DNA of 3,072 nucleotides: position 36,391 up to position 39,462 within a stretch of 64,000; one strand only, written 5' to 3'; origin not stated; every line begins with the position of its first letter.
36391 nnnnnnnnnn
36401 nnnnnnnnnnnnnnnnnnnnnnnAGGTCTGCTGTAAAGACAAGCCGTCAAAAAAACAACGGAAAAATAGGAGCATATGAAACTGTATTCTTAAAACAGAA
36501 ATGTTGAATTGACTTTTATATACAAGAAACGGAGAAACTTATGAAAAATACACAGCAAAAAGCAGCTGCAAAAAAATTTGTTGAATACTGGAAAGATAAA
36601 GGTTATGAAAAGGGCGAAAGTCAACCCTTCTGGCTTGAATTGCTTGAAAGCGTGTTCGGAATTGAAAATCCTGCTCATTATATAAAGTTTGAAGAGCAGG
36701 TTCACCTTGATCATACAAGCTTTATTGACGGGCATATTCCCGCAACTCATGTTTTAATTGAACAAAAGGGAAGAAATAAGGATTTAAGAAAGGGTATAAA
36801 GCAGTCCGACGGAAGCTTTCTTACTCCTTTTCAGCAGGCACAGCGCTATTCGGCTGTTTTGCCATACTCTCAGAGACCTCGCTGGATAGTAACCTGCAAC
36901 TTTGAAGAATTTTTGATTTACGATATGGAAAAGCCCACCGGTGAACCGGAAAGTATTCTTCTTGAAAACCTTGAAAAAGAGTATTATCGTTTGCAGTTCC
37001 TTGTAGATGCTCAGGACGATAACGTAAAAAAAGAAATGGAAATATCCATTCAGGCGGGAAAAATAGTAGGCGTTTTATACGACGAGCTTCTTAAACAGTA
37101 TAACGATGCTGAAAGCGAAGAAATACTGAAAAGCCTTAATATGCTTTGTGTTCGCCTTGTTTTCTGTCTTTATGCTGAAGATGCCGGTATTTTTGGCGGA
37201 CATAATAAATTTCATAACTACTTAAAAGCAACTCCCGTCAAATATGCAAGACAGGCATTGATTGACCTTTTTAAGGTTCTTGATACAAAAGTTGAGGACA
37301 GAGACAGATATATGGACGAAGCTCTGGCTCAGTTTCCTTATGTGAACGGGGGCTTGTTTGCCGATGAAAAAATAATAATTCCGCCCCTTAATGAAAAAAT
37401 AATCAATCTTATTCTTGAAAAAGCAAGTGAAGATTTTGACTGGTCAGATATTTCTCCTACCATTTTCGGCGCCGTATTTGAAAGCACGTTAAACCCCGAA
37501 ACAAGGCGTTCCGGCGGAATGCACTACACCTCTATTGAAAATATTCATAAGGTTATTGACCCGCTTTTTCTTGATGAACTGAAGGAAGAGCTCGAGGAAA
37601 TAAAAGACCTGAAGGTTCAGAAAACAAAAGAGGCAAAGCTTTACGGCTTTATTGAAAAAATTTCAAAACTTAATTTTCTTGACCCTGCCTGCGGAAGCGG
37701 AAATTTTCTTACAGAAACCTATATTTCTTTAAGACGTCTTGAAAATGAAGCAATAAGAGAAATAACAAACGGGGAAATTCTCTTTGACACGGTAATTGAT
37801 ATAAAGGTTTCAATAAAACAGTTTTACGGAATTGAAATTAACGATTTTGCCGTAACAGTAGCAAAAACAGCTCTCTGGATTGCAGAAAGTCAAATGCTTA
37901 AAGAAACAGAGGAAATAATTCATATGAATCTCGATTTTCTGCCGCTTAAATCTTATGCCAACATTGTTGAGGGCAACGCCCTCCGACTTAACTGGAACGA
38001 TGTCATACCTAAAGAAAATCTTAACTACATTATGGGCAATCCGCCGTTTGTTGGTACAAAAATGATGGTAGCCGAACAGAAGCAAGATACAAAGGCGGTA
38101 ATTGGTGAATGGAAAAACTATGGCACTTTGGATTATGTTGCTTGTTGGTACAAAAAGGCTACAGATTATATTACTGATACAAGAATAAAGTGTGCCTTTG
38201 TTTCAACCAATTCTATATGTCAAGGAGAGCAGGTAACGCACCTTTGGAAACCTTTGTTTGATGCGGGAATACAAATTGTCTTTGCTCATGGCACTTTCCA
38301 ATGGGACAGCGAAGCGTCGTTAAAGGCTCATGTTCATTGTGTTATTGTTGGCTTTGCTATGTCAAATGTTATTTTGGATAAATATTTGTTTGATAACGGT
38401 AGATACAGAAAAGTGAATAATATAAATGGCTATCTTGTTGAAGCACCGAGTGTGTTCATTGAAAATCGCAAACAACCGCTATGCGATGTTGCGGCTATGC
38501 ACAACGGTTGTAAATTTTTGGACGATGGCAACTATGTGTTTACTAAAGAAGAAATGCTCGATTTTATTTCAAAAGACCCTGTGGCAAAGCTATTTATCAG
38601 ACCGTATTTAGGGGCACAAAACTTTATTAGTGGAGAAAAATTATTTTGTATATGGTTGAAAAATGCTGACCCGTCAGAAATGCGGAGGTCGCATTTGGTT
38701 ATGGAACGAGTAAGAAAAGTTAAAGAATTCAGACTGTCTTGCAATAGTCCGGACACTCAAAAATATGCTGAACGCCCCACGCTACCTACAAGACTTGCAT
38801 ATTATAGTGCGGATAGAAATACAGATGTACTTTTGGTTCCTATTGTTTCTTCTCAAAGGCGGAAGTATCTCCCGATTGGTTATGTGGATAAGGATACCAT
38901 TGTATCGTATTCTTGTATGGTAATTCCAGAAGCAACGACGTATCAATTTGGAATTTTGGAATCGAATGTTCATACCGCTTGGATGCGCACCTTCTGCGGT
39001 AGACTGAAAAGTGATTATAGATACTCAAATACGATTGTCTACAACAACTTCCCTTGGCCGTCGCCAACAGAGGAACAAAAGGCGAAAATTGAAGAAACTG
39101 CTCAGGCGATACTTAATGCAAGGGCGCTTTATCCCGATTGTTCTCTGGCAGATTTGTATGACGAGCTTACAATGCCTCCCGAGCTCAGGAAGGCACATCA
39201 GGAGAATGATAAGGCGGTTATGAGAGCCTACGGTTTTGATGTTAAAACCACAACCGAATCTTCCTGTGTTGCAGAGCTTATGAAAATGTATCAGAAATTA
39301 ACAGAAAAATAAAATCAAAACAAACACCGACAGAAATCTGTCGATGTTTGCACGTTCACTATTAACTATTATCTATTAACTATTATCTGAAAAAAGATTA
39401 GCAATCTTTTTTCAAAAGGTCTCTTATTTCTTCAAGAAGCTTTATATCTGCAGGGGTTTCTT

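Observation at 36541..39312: MmeI-family Type IIL RM enzyme with a compositional mosaic suggesting a recently swapped target-recognition domain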

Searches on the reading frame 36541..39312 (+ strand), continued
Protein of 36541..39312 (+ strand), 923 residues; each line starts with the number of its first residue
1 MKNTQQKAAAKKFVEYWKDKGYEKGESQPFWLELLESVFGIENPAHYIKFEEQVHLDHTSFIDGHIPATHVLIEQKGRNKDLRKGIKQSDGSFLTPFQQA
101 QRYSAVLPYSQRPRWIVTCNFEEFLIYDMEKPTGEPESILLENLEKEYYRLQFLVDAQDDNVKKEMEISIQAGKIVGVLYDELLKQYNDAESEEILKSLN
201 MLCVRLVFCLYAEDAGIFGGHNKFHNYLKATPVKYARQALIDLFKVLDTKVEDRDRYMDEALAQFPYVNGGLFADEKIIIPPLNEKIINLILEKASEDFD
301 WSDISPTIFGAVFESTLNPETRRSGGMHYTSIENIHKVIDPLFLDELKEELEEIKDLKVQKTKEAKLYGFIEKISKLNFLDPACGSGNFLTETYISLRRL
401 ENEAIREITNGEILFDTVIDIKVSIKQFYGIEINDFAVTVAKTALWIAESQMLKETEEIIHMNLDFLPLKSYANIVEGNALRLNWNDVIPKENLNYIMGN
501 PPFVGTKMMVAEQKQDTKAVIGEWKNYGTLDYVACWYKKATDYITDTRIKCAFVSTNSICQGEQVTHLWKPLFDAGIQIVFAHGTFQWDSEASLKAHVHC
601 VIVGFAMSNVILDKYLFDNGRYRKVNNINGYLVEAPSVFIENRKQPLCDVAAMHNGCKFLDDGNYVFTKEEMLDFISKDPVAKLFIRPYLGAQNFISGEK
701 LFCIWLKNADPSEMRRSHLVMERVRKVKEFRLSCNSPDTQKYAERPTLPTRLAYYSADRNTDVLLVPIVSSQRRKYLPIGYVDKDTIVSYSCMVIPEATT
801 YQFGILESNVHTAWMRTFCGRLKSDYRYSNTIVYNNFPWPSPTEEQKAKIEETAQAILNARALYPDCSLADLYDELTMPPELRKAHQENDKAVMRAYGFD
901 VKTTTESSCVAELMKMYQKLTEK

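Call 36: search_solved_structures(query=window:36541-39309:+, show_alignments=1, max_evalue=0.00001)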
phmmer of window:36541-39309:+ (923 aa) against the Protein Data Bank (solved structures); distinct sequences matched with E-value up to 0.00001: 1.
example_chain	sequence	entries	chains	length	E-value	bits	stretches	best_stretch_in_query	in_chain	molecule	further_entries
5hr4_C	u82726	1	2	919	9.1e-193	645.6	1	9-921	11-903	MmeI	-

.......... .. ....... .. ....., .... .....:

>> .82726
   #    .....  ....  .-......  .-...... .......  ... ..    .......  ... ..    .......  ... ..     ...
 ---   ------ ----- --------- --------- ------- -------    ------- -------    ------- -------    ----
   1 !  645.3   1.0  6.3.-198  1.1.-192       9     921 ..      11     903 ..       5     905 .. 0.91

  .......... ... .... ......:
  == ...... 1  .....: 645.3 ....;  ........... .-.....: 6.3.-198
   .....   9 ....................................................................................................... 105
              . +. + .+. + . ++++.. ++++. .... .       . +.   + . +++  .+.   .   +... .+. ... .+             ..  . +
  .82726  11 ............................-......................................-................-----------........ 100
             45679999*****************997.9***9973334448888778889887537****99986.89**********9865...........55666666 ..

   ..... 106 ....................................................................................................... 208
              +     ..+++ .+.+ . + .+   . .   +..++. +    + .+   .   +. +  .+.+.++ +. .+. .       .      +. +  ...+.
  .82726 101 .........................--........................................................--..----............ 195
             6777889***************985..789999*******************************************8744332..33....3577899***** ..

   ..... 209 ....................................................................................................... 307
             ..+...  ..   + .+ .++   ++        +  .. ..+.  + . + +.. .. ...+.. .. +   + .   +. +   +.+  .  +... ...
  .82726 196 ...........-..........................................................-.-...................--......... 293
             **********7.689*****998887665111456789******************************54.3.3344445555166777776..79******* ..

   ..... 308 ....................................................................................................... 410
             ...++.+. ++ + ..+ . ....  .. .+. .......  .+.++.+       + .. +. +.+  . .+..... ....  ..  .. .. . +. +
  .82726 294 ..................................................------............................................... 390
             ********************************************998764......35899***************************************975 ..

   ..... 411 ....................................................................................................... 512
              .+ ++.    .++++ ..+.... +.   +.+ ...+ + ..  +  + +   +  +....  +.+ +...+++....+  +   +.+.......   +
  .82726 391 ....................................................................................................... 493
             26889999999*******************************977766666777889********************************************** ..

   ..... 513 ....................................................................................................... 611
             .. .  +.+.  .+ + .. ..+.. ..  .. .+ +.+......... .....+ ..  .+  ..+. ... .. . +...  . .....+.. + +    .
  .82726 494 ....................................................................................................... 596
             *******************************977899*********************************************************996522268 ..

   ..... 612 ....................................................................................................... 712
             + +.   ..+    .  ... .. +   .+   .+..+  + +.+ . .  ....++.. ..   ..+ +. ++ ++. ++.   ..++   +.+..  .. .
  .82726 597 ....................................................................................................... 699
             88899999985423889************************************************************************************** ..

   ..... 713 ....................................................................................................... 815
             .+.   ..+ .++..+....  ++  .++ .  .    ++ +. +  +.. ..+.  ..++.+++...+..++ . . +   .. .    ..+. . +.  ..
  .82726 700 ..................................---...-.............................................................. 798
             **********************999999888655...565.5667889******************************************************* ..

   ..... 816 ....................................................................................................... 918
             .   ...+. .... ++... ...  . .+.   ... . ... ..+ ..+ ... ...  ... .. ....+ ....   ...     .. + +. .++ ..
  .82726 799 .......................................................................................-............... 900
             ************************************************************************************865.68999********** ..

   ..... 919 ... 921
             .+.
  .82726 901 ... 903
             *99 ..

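Call 48: list_cluster_members(proteins=[P0001, P0007])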
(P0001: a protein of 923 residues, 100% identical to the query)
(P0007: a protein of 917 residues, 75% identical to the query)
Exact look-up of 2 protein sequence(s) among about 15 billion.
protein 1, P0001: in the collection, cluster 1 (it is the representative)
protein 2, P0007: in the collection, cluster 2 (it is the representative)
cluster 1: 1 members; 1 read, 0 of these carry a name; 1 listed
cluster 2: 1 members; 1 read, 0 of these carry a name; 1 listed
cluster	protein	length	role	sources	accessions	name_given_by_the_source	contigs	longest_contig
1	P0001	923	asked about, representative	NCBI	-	-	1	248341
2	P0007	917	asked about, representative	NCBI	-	-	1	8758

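Call 52: find_encoding_contigs(protein=P0022, flank=3000, max_places=1)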
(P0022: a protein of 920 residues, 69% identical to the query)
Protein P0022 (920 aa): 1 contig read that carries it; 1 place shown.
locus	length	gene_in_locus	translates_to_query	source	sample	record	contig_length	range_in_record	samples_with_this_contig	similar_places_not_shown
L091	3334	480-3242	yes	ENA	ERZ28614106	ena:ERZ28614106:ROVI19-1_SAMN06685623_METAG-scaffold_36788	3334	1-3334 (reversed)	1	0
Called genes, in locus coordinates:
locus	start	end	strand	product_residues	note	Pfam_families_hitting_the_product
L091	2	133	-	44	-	?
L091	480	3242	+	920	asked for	PF20464:MmeI_N, PF20465:MmeI_hel, PF20473:MmeI_Mtase, PF07669:Eco57I, PF20466:MmeI_TRD, PF20467:MmeI_C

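Call 53: find_encoding_contigs(protein=P0050, flank=3000, max_places=1)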
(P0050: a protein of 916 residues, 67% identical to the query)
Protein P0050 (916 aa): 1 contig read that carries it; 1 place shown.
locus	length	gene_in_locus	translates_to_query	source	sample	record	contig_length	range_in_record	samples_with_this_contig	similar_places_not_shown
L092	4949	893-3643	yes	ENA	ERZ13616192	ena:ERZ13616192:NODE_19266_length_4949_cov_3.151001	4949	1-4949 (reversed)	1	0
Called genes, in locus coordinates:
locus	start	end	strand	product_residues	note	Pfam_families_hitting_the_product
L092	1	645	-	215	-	?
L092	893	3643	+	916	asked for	PF20464:MmeI_N, PF20465:MmeI_hel, PF02384:N6_Mtase (weak), PF20473:MmeI_Mtase, PF07669:Eco57I, PF20466:MmeI_TRD, PF20467:MmeI_C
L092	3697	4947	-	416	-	?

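Call 54: find_encoding_contigs(protein=P0091, flank=3000, max_places=1)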
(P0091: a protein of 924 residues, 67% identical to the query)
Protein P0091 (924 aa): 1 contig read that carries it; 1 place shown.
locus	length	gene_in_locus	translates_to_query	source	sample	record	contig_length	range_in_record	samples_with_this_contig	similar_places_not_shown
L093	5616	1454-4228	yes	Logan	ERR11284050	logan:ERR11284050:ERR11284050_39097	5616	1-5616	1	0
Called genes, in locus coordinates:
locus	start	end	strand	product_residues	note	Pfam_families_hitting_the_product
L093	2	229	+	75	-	?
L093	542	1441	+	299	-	PF02661:Fic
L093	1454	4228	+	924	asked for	PF20464:MmeI_N, PF20465:MmeI_hel, PF20473:MmeI_Mtase, PF07669:Eco57I, PF20466:MmeI_TRD, PF20467:MmeI_C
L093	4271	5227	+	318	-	PF18731:HEPN_Swt1 (weak)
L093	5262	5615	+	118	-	?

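Call 55: find_encoding_contigs(protein=P0110, flank=3000, max_places=1)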
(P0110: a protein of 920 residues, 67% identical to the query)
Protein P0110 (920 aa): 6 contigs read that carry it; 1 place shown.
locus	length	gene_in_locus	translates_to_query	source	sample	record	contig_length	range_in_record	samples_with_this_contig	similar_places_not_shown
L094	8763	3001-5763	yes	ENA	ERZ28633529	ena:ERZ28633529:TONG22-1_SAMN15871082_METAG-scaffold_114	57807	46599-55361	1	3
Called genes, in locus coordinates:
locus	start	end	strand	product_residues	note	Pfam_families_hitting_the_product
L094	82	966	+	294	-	PF01841:Transglut_core, PF04473:DUF553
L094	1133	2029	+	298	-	PF02661:Fic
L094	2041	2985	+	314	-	-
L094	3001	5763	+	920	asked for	PF20464:MmeI_N, PF20465:MmeI_hel, PF02384:N6_Mtase (faint), PF20473:MmeI_Mtase, PF07669:Eco57I, PF20466:MmeI_TRD, PF20467:MmeI_C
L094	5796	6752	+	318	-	PF18731:HEPN_Swt1 (faint)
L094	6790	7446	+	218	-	PF10544:T5orf172, PF13455:MUG113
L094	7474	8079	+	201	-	PF04471:Mrr_cat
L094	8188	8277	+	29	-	-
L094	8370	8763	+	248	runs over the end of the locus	-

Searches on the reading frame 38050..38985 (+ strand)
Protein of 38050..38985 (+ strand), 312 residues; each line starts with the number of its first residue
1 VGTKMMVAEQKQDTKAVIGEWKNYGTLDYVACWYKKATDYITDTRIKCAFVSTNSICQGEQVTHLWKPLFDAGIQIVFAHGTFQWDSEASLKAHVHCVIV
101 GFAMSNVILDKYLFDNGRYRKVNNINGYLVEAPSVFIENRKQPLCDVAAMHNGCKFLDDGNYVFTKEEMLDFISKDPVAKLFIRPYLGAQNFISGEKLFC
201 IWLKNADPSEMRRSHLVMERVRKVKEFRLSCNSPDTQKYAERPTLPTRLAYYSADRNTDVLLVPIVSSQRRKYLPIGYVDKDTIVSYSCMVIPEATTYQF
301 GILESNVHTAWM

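Call 24: find_homologous_proteins(query=window:38050-38985:+, max_evalue=1e-20)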
Query window:38050-38985:+ (312 aa): 1528 proteins with E <= 1e-20 among 1845 candidates; the best 120 are listed.
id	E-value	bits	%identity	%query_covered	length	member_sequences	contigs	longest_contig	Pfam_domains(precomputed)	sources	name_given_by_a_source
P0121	3.1e-133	462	68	95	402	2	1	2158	PF20466.4,PF20467.4,PF20473.5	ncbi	-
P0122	1.6e-130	453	61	100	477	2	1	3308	PF20466.4,PF20467.4,PF20473.5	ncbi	-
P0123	1.2e-116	407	56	100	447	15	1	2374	PF20466.4,PF20467.4,PF20473.5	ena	-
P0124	2.8e-116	406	56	100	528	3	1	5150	PF07669.18,PF20466.4,PF20467.4,PF20473.5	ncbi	-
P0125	4.1e-113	396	56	100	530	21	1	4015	PF07669.18,PF20466.4,PF20467.4,PF20473.5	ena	-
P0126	8.1e-107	375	53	100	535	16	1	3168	PF07669.18,PF20466.4,PF20467.4,PF20473.5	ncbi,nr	ncbi:MAG: class I SAM-dependent DNA methyltransferase [Oscillospiraceae bacterium]|nr:class I SAM-de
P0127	3.8e-105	369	52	100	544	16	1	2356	PF07669.18,PF20466.4,PF20467.4,PF20473.5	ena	-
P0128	1.4e-103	364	52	100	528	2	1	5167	PF07669.18,PF20466.4,PF20467.4,PF20473.5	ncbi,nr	ncbi:MAG: class I SAM-dependent DNA methyltransferase [Blautia sp.]|nr:class I SAM-dependent DNA met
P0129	9.3e-99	348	50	98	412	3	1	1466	PF20466.4,PF20467.4,PF20473.5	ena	-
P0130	4.3e-98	346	48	98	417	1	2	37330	PF20466.4,PF20467.4,PF20473.5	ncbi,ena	-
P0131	4.8e-98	346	48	100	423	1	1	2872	PF20466.4,PF20467.4,PF20473.5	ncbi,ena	-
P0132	7.2e-98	345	50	100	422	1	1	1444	PF07669.18,PF20466.4,PF20473.5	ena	-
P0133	2.9e-97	344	48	100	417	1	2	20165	PF20466.4,PF20467.4,PF20473.5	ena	-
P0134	7.8e-97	342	48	98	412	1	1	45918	PF20466.4,PF20467.4,PF20473.5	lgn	-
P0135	2.3e-96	341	48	100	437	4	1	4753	PF20466.4,PF20467.4,PF20473.5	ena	-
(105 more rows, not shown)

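Call 25: find_related_loci(query=window:38050-38985:+, collection=genome_contigs, flank=8000)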
Query window:38050-38985:+ (312 aa) in genome_contigs; peptide patterns used: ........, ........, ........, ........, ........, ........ (x = any residue, [..] = any of these).
60 stretches matched a pattern, but none encodes a relative of the query by tblastn (E <= 1e-3).

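Call 46: find_related_loci(query=window:38050-38985:+, collection=metagenome_contigs, flank=5000)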
Query window:38050-38985:+ (312 aa) in metagenome_contigs; peptide patterns used: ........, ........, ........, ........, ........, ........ (x = any residue, [..] = any of these).
70 stretches matched a pattern; 3 encode a relative of the query (tblastn E <= 1e-3); 3 distinct loci.
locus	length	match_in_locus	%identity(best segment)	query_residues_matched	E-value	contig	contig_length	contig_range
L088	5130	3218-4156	65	1-312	9e-147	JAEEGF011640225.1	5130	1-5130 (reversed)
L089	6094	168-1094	47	1-312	1e-95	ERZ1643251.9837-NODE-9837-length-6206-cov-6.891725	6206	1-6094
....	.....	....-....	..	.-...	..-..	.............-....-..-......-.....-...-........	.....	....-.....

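Call 47: find_related_loci(query=window:38050-38985:+, collection=viral_contigs, flank=5000)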
Query window:38050-38985:+ (312 aa) in viral_contigs; peptide patterns used: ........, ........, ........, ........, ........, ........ (x = any residue, [..] = any of these).
9 stretches matched a pattern, but none encodes a relative of the query by tblastn (E <= 1e-3).
